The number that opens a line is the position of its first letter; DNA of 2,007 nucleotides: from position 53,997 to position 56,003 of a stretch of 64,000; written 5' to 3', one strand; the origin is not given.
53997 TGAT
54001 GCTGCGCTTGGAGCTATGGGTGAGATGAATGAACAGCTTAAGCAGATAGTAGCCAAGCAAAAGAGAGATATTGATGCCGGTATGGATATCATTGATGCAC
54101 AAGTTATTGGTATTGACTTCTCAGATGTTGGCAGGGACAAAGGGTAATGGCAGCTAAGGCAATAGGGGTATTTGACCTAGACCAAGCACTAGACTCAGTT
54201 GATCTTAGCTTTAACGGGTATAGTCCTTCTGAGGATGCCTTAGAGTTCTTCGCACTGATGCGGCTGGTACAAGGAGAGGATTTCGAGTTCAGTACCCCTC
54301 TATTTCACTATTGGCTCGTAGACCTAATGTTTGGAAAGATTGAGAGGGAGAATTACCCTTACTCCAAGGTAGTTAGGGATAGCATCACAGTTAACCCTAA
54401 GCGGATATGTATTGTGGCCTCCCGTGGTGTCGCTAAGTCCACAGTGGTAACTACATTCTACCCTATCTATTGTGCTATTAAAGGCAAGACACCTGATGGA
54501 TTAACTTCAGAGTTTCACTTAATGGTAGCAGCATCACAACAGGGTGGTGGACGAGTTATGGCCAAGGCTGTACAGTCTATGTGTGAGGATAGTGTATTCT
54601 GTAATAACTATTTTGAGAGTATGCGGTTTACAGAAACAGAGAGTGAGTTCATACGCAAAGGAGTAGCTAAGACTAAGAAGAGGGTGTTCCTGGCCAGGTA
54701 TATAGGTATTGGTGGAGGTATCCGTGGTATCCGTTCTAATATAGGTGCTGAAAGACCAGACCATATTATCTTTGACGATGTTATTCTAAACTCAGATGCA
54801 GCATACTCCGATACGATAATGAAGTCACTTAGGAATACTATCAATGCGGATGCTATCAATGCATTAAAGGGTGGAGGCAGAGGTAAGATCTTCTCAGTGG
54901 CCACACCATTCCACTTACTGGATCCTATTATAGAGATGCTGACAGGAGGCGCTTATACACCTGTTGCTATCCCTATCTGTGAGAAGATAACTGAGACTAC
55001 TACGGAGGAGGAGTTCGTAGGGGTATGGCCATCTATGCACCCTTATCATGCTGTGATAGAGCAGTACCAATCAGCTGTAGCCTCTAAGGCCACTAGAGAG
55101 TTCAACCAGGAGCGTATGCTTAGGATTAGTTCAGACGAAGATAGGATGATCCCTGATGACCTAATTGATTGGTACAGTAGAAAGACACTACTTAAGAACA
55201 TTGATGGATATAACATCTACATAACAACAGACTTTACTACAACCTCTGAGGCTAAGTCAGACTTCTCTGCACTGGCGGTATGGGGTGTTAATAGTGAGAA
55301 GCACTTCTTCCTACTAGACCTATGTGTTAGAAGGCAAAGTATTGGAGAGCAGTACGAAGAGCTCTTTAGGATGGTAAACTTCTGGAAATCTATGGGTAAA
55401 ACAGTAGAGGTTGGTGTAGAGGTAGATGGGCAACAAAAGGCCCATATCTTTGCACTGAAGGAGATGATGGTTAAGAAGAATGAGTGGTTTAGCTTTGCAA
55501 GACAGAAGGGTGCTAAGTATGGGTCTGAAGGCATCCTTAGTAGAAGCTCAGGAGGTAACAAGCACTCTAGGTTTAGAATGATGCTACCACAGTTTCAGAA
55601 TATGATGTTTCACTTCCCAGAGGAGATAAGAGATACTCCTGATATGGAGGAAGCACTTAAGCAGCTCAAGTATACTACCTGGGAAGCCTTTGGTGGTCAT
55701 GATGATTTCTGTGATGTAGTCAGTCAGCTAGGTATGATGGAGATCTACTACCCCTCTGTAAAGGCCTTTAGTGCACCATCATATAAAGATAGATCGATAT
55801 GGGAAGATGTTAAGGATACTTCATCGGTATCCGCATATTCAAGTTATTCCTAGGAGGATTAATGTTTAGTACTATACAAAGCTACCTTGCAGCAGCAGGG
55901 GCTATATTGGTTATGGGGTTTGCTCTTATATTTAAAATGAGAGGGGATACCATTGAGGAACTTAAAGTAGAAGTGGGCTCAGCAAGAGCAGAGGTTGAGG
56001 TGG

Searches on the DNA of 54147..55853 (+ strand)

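Call 86: search_rna_families(source=L002, start=400, end=1300, threshold=evalue, max_evalue=0.01)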
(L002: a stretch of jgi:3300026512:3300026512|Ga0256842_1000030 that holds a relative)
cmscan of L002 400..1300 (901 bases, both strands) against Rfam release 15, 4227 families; matches with E-value up to 0.01: 1.
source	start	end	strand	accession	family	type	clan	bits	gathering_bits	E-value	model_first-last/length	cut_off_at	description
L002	826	1132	-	RF00028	Intron_gpI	Intron;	-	69.3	50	2.4e-17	1-253/253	no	Group I catalytic intron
